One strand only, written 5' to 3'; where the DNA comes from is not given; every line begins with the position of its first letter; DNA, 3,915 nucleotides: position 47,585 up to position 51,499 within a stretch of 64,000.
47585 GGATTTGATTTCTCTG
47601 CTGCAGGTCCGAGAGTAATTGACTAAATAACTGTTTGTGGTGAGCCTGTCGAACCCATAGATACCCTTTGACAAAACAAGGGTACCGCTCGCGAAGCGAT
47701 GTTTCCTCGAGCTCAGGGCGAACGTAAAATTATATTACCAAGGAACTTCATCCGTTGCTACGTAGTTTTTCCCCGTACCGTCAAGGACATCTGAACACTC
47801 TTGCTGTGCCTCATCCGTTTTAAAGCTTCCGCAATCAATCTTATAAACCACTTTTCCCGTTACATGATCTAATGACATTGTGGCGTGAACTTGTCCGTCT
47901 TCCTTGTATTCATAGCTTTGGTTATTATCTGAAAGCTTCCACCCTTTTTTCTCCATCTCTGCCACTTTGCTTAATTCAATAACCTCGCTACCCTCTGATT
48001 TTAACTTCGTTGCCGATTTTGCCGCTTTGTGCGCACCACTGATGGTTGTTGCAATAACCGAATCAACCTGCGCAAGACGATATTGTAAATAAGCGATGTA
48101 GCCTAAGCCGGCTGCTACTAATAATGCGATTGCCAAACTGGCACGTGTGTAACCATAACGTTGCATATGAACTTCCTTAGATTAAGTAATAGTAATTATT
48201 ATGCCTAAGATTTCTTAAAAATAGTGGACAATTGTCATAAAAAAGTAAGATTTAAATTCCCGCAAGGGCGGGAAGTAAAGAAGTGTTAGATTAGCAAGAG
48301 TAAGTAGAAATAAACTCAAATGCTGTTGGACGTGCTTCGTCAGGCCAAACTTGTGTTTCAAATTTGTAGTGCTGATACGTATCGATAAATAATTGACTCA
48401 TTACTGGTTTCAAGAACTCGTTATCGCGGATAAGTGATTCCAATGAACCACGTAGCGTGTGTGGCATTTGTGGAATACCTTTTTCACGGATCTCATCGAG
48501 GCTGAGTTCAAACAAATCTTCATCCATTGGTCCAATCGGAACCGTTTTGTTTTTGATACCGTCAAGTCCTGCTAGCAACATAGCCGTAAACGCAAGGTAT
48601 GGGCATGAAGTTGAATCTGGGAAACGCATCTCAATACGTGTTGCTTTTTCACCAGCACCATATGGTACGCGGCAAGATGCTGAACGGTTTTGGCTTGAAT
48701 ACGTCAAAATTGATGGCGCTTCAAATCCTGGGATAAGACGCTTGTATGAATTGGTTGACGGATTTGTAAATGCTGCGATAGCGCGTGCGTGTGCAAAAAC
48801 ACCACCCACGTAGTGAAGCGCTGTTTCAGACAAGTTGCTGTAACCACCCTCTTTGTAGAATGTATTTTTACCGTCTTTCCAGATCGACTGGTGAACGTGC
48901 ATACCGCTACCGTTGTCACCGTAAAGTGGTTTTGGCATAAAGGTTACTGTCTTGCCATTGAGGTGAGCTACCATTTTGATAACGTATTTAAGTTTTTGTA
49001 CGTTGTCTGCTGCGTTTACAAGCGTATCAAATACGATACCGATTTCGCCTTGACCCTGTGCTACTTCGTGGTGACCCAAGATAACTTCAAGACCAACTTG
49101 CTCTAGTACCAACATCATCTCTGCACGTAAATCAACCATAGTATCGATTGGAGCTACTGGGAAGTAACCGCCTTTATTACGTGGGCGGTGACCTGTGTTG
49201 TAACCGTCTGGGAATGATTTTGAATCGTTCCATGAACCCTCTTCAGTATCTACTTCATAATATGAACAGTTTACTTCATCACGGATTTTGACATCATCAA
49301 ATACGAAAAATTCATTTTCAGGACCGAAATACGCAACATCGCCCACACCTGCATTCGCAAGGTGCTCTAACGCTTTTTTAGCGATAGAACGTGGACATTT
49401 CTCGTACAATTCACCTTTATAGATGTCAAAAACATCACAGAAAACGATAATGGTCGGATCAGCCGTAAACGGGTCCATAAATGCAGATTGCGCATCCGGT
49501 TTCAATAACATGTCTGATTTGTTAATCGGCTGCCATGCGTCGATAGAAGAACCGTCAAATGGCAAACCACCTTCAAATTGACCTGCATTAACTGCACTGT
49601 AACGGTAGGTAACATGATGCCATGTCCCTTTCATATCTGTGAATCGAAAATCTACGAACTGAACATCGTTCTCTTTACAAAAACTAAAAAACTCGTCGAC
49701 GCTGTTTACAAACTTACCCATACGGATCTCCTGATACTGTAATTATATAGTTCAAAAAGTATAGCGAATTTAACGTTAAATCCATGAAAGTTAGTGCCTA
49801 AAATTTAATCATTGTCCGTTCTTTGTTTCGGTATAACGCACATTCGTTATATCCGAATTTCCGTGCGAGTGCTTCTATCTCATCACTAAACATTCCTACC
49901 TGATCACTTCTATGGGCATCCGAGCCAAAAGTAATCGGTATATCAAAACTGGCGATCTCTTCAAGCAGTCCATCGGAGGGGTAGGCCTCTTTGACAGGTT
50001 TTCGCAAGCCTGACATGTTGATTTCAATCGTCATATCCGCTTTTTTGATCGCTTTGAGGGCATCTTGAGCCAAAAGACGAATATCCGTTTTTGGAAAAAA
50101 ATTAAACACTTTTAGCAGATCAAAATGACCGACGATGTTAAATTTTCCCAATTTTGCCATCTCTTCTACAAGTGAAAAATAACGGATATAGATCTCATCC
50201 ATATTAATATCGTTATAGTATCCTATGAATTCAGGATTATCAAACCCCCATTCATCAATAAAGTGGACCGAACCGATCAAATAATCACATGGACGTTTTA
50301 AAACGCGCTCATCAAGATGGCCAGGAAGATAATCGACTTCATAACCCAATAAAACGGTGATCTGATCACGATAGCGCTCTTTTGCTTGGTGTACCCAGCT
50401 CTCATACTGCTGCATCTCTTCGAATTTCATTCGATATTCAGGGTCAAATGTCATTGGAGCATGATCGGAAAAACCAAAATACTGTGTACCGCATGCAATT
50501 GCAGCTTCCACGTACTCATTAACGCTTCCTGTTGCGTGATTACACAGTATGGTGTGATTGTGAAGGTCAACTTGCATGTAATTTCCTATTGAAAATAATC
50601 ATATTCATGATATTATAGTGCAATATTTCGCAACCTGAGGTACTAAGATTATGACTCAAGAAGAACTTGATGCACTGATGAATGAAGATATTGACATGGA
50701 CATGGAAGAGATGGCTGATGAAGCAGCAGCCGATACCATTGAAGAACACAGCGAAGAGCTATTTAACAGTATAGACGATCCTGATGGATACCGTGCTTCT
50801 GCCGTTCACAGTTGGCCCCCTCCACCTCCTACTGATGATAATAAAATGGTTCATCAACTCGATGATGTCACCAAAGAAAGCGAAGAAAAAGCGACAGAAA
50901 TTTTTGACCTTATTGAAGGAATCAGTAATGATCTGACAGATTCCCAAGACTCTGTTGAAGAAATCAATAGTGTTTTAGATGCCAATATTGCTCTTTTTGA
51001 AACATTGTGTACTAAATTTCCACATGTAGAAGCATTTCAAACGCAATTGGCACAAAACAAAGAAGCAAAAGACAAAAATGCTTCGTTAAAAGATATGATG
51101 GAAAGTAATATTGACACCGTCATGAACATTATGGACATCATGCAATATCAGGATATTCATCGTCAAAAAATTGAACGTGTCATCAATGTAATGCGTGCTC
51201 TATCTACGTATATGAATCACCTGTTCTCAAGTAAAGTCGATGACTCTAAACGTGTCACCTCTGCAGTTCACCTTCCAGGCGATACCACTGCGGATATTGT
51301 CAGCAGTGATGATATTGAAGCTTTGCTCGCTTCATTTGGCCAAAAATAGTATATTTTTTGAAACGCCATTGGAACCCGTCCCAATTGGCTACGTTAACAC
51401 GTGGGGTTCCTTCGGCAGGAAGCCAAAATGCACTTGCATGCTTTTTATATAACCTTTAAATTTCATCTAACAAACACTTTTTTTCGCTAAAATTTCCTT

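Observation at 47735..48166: Cryptic PilA-like protein with a non-canonical prepilin signal (Arg+3, Ser+5)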

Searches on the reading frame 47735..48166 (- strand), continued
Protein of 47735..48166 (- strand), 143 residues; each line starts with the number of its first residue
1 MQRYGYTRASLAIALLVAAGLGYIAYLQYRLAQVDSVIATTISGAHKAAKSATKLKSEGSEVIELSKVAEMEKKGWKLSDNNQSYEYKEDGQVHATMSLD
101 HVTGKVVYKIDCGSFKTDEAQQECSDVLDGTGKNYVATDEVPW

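Call 54: predict_structure(alignment_id=A3)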
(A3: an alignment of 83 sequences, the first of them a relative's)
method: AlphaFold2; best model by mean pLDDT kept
length: 143 residues; sequences in the alignment: 83
mean_pLDDT: 86.9   pTM: 0.74
mean pLDDT of the five models: 86.9, 86.7, 84.6, 83.2, 81.2
residues with pLDDT >= 90: 63; 70-90: 72; 50-70: 6; < 50: 2
segments of 3 or more residues with pLDDT < 50: none
pLDDT, mean of each block of 10 residues (from residue 1): 60 84 87 91 91 87 81 88 90 91 91 91 92 92 89
secondary structure, 60 per line:
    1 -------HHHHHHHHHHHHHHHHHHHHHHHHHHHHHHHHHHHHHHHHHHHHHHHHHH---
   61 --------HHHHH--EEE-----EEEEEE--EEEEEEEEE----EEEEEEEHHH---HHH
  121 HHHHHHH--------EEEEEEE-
elements in order: H8-57 H69-73 E76-78 E84-89 E92-100 E105-111 H118-127 E136-142

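Call 58: fold_search(model_id=the predicted structure, library=pdb)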
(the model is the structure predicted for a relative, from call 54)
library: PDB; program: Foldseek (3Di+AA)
matches with E <= 10: 538; with E <= 0.001: 0
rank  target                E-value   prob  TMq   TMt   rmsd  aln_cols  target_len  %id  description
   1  9eh2_x                1.3e-01  0.08  0.18  0.07  27.7       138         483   11  RNA polymerase II-DSIF-SPT6-PAF1c-TFIIS-IWS1-SETD2-FACT nucleosome upstream (released 2024-12-18)
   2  4g6t_A                1.5e-01  0.44  0.25  0.28   6.4        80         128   14  Structure of the HopA1-SchA Chaperone-Effector Complex (released 2013-06-05)
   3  3kxy_B                2.1e-01  0.35  0.21  0.23   9.6        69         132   14  Crystal Structure of the ExsC-ExsE Complex (released 2010-06-30)
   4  9ukm_I                2.7e-01  0.16  0.28  0.14  14.5       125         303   19  Cryo-EM structure of bacteriophage P1 head (released 2025-10-22)
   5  2r8v                  4.7e-01  0.12  0.14  0.06  10.8        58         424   16  Native structure of N-acetylglutamate synthase from Neisseria gonorrhoeae (released 2008-01-15)
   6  7jl0_B                5.0e-01  0.09  0.11  0.09   9.2        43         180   14  Cryo-EM structure of MDA5-dsRNA in complex with TRIM65 PSpry domain (Monomer) (released 2020-12-09)
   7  7jl4_B                5.0e-01  0.09  0.11  0.08   9.9        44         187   18  Crystal structure of TRIM65 PSpry domain (released 2020-12-09)
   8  3kxy_D                5.4e-01  0.15  0.27  0.29   9.2       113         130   12  Crystal Structure of the ExsC-ExsE Complex (released 2010-06-30)
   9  3kxy_J                5.4e-01  0.09  0.21  0.23   9.9       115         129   13  Crystal Structure of the ExsC-ExsE Complex (released 2010-06-30)
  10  6lnw_A                5.8e-01  0.04  0.12  0.05  12.8        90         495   14  Crystal structure of accessory secretory protein 1,2 and 3 in Streptococcus pneumoniae (released 2020-02-26)
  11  8adx_A                6.2e-01  0.12  0.21  0.18   8.6        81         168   12  Structure of the Reconstructed Ancestor of Phenolic Acid Decarboxylase AncPAD55 (released 2023-08-02)
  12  4r8o_A                6.2e-01  0.07  0.19  0.26   6.7        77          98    6  Crystal structure of a DUF3836 family protein (BVU_1206) from Bacteroides vulgatus ATCC 8482 at 2.50 A resolution (released 2014-09-17)
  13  7kq2_B                6.6e-01  0.06  0.16  0.18  11.0        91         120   12  1.98 A resolution crystal structure of Group A Streptococcus H111A HupZ-V5-His6 (released 2021-02-10)
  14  7jl4_C                6.6e-01  0.05  0.14  0.12  10.5        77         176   10  Crystal structure of TRIM65 PSpry domain (released 2020-12-09)
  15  7qh9_DDD              7.6e-01  0.09  0.20  0.07   7.7        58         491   17  TarM(Se)_G117R-4RboP (released 2023-05-10)
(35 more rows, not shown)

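Call 66: find_homologous_proteins(query=P0040, max_evalue=0.001)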
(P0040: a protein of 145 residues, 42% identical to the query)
Query P0040 (145 aa): 1 proteins with E <= 0.001 among 22 candidates.
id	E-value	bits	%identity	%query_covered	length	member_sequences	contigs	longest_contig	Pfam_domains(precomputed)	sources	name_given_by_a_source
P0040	4.4e-89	313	100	100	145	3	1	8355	-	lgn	-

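Call 67: find_encoding_contigs(protein=P0040, flank=8000, max_places=2)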
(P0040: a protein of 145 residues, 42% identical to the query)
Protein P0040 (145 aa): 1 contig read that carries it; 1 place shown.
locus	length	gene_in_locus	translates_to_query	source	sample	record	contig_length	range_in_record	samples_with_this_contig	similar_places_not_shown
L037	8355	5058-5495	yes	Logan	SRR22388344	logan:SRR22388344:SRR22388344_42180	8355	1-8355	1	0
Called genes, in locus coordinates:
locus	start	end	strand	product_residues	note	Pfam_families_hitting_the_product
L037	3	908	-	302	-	?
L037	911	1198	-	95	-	PF05016:ParE_toxin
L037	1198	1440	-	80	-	-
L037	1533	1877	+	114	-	-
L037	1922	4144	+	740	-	PF08267:Meth_synt_1, PF01717:Meth_synt_2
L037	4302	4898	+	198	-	PF00578:AhpC-TSA, PF08534:Redoxin, PF10417:1-cysPrx_C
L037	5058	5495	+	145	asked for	-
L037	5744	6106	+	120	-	PF00507:Oxidored_q4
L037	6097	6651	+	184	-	PF01058:Oxidored_q6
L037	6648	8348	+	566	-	PF00329:Complex1_30kDa, PF00346:Complex1_49kDa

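Call 68: find_encoding_contigs(protein=P0035, flank=8000, max_places=1)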
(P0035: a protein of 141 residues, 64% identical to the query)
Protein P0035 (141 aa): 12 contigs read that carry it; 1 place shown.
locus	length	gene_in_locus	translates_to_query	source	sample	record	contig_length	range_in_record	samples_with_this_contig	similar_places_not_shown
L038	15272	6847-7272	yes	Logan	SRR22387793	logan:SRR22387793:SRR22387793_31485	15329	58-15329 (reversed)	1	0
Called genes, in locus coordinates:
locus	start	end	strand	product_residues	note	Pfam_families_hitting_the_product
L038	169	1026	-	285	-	PF01937:ARMT1-like_dom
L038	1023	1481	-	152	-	PF13118:DUF3972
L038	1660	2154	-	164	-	PF00731:AIRC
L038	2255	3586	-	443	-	PF01136:Peptidase_U32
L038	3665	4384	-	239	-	PF28017:CheZ_Pase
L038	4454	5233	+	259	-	PF02811:PHP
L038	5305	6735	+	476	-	PF03951:Gln-synt_N, PF00120:Gln-synt_C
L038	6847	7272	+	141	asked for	-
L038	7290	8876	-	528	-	PF01293:PEPCK_ATP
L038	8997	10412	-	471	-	PF02321:OEP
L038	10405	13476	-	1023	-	PF00873:ACR_tran, PF03176:MMPL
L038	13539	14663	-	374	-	PF25919:BSH_CusB (faint), PF25917:BSH_RND, PF25876:HH_MFP_RND, PF25944:Beta-barrel_RND, PF25954:Beta-barrel_RND_2 (weak), PF25967:RND-MFP_C (faint), PF25989:YknX_C (weak)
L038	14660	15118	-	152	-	PF22381:Staph_reg_Sar_Rot (weak), PF01047:MarR, PF12802:MarR_2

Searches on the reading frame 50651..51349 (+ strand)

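Call 3: search_protein_families(library=pfam, proteins=[window:50651-51349:+], max_evalue=1)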
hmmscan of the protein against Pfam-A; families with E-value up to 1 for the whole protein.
window:50651-51349:+ (232 aa): 10 families
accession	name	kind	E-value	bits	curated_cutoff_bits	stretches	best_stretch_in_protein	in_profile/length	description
PF07217.16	Het-C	-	0.013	14.5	21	1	81-191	302-400/561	Heterokaryon incompatibility protein Het-C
PF19498.4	DUF6033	-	0.016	15.5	25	1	114-213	9-108/205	Protein of unknown function (DUF6033)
PF05531.17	NPV_P10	-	0.022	15.7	29.8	1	68-112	25-68/75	Nucleopolyhedrovirus P10 protein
PF22913.1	NBAS_11th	-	0.034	14.6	27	1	164-230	36-101/125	NBAS subunit of NRZ tethering complex, C-terminal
PF19963.4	VMAP-M1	-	0.043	14.9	25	0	47-120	17-91/113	vWA-MoxR associated protein middle region (VMAP-M) 1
PF11467.13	LEDGF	-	0.14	12.3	26.3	1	157-202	25-73/120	Lens epithelium-derived growth factor (LEDGF)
PF08389.18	Xpo1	-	0.15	12.6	22.7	1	127-192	55-117/147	Exportin 1-like protein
PF21698.3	Spo16_C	-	0.19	11.9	27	0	160-184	12-36/43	Spo16 protein, C-terminal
PF16213.11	DCB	-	0.66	10.1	25.6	1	132-218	13-101/177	Mon2/Sec7/BIG1-like, dimerisation and cyclophilin-binding domain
PF00015.26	MCPsignal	-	0.74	10.1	34.6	1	73-115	80-122/172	Methyl-accepting chemotaxis protein (MCP) signalling domain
